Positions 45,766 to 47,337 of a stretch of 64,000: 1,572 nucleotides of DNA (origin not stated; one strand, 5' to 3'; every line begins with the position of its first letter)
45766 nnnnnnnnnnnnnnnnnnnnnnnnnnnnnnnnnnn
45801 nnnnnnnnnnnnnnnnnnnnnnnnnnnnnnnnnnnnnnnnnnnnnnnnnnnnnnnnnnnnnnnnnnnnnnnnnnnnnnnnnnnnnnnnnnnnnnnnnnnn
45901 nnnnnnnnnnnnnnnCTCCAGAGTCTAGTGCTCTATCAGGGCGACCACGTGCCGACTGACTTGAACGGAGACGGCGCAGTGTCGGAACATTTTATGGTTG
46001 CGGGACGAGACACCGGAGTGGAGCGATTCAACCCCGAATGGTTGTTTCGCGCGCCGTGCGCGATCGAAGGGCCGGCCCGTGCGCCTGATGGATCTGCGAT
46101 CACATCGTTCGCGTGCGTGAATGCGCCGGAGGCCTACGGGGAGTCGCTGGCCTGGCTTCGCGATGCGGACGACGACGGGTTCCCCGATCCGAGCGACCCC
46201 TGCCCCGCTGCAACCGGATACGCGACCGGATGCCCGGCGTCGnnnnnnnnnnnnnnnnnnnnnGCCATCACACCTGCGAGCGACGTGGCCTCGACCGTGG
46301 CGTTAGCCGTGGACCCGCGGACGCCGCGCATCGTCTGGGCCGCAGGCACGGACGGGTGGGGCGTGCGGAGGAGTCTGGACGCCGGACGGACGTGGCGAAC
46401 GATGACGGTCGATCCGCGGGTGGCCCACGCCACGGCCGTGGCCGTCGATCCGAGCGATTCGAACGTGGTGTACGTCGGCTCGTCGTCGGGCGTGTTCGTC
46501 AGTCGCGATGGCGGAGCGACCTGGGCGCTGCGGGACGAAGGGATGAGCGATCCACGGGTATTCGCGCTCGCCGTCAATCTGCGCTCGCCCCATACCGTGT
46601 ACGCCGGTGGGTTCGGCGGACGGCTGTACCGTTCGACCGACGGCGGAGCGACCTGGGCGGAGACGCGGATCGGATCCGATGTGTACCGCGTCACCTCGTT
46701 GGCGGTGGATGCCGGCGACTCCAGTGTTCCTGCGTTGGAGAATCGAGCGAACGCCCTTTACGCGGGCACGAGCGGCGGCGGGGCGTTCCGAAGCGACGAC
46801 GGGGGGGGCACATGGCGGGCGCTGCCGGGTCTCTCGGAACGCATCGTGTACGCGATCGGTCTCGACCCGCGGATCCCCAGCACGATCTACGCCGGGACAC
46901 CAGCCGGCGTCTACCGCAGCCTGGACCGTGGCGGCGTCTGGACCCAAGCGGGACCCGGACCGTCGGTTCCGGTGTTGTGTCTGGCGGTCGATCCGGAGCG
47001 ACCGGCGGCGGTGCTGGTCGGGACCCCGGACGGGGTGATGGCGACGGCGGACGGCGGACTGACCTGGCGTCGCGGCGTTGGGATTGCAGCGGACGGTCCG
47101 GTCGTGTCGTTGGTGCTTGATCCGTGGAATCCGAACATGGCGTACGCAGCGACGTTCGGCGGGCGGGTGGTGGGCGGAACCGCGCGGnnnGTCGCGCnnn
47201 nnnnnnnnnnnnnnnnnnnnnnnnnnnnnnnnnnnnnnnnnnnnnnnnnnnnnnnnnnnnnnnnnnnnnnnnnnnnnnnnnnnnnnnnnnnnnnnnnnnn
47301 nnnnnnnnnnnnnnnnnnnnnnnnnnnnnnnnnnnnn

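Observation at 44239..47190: Unusual architecture: di-heme domain with five Ca-type loops fused to a six-Asp-box propeller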

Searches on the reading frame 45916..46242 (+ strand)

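Call 70: search_protein_families(library=pfam, proteins=[window:45916-46242:+], max_evalue=5)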
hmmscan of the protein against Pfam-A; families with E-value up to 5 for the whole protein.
window:45916-46242:+ (109 aa): 2 families
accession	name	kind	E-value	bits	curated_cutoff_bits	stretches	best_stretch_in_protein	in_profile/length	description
PF01839.29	FG-GAP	-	0.4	11.1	22.1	0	75-91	2-17/37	FG-GAP repeat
PF02412.23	TSP_3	-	1.3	9.2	25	1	83-98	15-30/36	Thrombospondin type 3 repeat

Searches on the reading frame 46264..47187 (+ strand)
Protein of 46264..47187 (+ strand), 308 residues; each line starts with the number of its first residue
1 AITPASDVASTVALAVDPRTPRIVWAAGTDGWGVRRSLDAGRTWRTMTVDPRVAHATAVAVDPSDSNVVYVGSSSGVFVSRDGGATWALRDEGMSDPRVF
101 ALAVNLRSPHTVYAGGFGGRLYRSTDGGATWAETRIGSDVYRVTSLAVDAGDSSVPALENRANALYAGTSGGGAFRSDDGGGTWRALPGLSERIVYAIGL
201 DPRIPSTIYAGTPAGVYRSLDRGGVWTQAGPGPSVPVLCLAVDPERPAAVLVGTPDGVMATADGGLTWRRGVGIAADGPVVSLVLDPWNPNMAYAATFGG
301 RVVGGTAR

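Call 62: search_solved_structures(query=window:46264-47187:+, max_evalue=0.001)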
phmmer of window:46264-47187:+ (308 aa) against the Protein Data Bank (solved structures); distinct sequences matched with E-value up to 0.001: 15.
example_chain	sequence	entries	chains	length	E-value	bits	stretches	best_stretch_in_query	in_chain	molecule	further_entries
3b7f_A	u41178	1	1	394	9.9e-16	61.4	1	78-192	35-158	Glycosyl hydrolase, BNR repeat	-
2cn2_A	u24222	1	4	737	1.1e-12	51.3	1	34-200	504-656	BETA-1,4-XYLOGLUCAN HYDROLASE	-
2cn3_A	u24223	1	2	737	1.8e-12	50.7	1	34-200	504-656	BETA-1,4-XYLOGLUCAN HYDROLASE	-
6p2k_A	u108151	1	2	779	2.1e-11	47.2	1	56-233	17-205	Fibronectin type III domain-containing protein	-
6mgl_A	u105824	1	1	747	1.1e-10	44.8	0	13-88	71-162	Xyloglucanase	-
4lgn_A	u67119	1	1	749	1.5e-10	44.4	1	10-214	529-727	Cellulose-binding, family II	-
6mgj_A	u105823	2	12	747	1.7e-10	44.2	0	13-88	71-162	Xyloglucanase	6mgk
6p2n_A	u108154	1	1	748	1.4e-09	41.2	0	39-159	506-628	Xyloglucanase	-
8am5_S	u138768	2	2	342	6.5e-09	39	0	16-135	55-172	Photosystem II assembly lipoprotein Ycf48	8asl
5oj3_A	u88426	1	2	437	4e-07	33.1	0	165-191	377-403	Photosystem II stability/assembly factor HCF136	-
5jwz_A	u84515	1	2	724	4.2e-05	26.5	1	13-230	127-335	Cellulose-binding family II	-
5ojp_A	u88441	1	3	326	5.6e-05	26.1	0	80-147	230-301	Ycf48-like protein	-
2xbg_A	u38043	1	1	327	5.8e-05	26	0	81-147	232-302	YCF48-LIKE PROTEIN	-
5ojr_A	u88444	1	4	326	6.6e-05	25.8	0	79-147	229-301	Ycf48-like protein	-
5oj5_A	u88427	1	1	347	7.8e-05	25.6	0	79-147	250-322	Ycf48-like protein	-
